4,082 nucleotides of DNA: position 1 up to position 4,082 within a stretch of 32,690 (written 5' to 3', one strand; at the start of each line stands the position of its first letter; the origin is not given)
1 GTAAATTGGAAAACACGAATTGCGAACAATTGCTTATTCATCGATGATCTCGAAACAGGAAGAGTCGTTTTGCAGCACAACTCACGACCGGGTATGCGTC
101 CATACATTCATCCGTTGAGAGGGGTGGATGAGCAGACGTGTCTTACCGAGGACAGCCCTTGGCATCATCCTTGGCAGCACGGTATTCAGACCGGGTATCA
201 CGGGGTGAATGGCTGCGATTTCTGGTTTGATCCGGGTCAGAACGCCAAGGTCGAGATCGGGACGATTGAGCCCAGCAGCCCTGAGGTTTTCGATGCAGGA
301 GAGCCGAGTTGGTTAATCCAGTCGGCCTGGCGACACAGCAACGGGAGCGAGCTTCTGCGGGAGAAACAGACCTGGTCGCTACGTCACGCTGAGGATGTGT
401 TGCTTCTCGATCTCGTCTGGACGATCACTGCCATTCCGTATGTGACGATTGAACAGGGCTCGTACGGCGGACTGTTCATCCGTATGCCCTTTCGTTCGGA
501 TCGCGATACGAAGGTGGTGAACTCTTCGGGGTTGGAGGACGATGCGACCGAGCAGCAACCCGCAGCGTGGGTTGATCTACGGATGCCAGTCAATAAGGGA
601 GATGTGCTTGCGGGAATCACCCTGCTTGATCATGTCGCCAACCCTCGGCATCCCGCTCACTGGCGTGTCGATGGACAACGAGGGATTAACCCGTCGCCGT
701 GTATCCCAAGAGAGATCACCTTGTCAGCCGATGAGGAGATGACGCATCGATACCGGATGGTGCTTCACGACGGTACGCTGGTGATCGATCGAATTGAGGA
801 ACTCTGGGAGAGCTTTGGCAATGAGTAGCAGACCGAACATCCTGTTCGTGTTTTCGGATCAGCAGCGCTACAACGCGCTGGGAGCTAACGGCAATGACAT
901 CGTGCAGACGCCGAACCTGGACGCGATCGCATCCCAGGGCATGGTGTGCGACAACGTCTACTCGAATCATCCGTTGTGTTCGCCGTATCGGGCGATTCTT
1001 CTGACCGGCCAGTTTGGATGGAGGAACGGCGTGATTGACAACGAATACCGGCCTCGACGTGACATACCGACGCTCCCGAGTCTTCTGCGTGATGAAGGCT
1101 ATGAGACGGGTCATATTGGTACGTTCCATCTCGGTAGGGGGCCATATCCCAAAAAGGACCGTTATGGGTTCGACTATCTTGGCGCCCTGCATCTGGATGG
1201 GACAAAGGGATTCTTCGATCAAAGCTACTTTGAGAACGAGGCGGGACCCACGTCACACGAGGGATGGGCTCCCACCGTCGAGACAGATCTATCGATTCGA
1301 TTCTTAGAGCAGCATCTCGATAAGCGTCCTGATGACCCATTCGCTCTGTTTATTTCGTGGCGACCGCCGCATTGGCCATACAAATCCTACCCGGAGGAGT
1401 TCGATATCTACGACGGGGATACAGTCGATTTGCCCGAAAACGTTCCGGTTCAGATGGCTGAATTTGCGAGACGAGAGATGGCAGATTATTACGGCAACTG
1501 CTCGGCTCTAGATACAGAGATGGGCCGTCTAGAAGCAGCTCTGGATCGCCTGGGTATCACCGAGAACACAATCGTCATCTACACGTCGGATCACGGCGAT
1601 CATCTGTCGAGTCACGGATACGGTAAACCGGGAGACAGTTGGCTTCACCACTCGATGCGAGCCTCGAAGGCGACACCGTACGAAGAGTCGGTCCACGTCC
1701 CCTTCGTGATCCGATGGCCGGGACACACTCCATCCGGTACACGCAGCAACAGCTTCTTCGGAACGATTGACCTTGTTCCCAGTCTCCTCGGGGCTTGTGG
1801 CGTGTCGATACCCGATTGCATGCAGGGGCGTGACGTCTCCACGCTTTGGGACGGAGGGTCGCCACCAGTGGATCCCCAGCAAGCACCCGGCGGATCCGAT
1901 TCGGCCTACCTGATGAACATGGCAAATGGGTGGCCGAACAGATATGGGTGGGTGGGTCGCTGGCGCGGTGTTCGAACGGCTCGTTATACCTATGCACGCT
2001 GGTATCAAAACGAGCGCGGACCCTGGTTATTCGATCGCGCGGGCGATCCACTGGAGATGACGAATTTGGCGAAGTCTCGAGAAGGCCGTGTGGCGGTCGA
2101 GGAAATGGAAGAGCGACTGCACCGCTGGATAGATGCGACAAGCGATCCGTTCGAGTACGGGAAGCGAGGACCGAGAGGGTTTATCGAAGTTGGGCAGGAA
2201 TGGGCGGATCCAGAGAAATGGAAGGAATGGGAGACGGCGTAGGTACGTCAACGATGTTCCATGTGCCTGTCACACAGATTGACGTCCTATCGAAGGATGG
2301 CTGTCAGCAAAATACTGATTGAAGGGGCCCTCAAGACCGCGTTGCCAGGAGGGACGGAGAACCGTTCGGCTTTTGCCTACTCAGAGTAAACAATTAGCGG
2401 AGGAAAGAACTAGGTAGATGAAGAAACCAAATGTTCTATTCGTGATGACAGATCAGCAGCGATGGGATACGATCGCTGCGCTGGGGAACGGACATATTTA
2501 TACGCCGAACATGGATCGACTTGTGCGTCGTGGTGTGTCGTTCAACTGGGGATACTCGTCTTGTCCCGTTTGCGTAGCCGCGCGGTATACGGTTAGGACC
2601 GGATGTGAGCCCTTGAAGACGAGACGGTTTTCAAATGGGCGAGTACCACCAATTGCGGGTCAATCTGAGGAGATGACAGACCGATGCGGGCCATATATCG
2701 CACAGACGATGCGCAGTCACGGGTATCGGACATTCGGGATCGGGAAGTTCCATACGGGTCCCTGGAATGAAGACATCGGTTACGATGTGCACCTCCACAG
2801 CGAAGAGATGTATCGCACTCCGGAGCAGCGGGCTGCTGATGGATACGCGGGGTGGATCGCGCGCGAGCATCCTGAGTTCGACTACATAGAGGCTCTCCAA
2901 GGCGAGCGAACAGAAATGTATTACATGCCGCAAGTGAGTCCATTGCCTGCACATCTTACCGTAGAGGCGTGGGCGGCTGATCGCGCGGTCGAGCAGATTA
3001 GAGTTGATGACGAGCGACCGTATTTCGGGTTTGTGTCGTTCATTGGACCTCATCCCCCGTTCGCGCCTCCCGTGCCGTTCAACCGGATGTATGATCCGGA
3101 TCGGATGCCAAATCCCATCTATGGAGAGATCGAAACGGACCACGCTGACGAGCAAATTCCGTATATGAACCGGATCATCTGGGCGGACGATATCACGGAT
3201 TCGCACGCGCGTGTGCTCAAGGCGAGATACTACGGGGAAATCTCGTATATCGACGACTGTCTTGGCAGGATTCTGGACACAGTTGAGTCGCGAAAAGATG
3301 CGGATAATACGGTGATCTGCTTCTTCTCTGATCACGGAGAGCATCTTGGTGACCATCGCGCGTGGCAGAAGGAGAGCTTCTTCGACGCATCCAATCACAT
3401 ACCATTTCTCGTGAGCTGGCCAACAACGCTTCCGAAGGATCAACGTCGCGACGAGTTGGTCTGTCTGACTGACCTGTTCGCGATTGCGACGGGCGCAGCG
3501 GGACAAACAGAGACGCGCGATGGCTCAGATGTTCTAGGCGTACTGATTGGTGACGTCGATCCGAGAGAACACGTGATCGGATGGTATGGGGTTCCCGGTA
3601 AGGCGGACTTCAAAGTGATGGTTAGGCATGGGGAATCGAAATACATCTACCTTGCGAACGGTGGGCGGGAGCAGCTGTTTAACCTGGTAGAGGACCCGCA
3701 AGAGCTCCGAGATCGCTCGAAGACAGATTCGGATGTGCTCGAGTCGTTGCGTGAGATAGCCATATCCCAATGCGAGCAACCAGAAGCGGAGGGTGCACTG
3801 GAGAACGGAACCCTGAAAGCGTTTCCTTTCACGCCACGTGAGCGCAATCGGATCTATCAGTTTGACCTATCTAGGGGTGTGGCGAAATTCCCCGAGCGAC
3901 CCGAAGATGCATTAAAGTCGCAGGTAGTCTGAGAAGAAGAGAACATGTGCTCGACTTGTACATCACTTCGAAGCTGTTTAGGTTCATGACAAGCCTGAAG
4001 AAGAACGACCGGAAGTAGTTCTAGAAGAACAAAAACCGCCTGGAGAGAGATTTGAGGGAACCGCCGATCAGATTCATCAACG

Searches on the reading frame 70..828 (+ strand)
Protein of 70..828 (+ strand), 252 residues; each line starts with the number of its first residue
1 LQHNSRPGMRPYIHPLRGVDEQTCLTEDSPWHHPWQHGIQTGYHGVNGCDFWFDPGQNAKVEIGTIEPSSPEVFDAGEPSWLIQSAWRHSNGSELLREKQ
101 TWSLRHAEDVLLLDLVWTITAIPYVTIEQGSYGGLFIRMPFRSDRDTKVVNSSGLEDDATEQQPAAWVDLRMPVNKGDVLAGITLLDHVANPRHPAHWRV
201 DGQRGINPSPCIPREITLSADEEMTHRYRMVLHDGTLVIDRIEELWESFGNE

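Call 4: search_protein_families(library=pfam, proteins=[window:70-828:+], max_evalue=0.001)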
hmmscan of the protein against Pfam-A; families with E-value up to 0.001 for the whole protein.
window:70-828:+ (252 aa): 1 family
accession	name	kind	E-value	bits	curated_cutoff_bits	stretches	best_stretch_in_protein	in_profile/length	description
PF14100.11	DUF6807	-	3.9e-51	174.7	27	1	9-247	26-270/270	Family of unknown function (DUF6807)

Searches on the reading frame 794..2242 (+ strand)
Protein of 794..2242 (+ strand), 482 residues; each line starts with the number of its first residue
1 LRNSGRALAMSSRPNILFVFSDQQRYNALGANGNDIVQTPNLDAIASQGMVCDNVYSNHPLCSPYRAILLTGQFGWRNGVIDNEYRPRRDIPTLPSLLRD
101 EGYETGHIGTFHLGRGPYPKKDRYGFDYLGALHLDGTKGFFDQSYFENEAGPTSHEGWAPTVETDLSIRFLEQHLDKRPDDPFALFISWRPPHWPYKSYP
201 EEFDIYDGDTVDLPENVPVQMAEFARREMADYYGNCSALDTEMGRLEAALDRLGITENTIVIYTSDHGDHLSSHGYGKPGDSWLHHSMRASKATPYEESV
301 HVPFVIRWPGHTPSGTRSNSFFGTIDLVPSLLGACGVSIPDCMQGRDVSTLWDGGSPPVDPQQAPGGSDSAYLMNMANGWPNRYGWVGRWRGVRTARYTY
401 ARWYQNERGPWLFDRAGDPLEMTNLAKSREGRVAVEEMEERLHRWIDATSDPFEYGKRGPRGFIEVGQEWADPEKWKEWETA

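Call 4: search_protein_families(library=pfam, proteins=[window:794-2242:+], max_evalue=0.001)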
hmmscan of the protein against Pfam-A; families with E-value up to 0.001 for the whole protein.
window:794-2242:+ (482 aa): 3 families
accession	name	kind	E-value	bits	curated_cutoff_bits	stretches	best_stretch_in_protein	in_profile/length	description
PF00884.28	Sulfatase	-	5.3e-49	167.6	25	1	14-337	1-301/301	Sulfatase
PF16347.10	SGSH_C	-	9.8e-19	68.5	29.3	1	295-444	11-150/154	N-sulphoglucosamine sulphohydrolase, C-terminal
PF01663.27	Phosphodiest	-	3.3e-06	27.4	23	0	236-268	188-220/342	Type I phosphodiesterase / nucleotide pyrophosphatase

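Call 33: find_encoding_contigs(protein=window:794-2242:+, flank=10000, max_places=5)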
Protein window:794-2242:+ (482 aa): no gene with exactly this product is on record in the collection.

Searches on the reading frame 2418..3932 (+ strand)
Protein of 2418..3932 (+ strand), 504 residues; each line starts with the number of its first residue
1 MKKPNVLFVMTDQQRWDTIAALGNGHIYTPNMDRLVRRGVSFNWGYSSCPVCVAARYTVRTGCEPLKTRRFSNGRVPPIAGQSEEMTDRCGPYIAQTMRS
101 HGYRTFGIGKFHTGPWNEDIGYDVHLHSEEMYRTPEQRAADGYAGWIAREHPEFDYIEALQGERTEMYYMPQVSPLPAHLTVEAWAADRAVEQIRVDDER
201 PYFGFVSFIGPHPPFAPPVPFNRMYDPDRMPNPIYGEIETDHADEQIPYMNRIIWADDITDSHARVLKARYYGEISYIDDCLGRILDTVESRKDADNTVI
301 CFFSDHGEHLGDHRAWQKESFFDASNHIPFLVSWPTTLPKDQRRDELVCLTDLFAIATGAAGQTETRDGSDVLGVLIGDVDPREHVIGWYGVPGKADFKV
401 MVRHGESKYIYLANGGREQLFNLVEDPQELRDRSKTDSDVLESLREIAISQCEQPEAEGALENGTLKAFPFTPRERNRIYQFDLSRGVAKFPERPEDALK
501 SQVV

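Call 4: search_protein_families(library=pfam, proteins=[window:2418-3932:+], max_evalue=0.001)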
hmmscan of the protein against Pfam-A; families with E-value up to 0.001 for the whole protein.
window:2418-3932:+ (504 aa): 3 families
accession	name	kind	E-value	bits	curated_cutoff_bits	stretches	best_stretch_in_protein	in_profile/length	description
PF00884.28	Sulfatase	-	5.5e-43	147.8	25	1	4-362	1-300/301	Sulfatase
PF01663.27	Phosphodiest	-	3.7e-08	33.8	23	0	6-83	1-76/342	Type I phosphodiesterase / nucleotide pyrophosphatase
PF16347.10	SGSH_C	-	4.4e-05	24.1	29.3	1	311-433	1-131/154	N-sulphoglucosamine sulphohydrolase, C-terminal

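Call 34: find_encoding_contigs(protein=window:2418-3932:+, flank=10000, max_places=5)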
Protein window:2418-3932:+ (504 aa): 10 contigs read that carry it; 5 places shown.
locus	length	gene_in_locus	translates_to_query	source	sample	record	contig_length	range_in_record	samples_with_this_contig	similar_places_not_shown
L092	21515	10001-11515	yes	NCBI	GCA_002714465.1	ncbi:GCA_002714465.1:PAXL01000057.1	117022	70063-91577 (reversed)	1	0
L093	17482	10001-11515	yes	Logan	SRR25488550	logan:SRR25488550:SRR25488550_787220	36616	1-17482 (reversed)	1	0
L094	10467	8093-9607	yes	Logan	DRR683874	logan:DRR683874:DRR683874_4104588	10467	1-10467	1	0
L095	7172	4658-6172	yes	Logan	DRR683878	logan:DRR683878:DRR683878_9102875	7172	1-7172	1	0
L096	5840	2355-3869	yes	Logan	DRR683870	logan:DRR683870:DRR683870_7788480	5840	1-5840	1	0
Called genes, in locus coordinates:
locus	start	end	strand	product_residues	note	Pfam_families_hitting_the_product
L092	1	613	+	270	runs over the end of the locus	PF05721:PhyH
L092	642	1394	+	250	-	PF00106:adh_short, PF08659:KR, PF13561:adh_short_C2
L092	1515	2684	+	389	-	PF05721:PhyH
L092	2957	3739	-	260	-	PF00106:adh_short, PF13561:adh_short_C2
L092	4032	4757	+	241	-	PF02585:PIG-L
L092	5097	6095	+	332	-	PF02615:Ldh_2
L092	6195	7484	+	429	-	-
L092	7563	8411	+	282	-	PF14100:DUF6807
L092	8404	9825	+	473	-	PF00884:Sulfatase, PF01663:Phosphodiest (faint), PF16347:SGSH_C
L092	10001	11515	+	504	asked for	PF00884:Sulfatase, PF01663:Phosphodiest (faint)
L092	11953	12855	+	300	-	PF00685:Sulfotransfer_1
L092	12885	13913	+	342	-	PF03786:UxuA, PF01261:AP_endonuc_2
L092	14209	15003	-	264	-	PF05721:PhyH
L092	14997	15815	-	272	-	PF05721:PhyH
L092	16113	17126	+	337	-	PF02826:2-Hacid_dh_C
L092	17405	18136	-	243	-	PF05721:PhyH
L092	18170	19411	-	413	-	PF05721:PhyH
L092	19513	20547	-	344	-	PF00248:Aldo_ket_red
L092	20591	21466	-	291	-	PF05721:PhyH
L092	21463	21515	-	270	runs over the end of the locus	PF05721:PhyH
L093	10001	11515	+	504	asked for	PF00884:Sulfatase, PF01663:Phosphodiest (faint)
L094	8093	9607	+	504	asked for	PF00884:Sulfatase, PF01663:Phosphodiest (faint)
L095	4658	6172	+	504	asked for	PF00884:Sulfatase, PF01663:Phosphodiest (faint)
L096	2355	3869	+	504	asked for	PF00884:Sulfatase, PF01663:Phosphodiest (faint)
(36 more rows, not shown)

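Call 45: search_protein_families(library=pfam, proteins=[L092:6195-7484:+], max_evalue=1)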
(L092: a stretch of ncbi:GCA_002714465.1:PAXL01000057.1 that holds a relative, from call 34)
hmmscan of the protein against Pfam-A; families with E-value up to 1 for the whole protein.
L092:6195-7484:+ (429 aa): 0 families
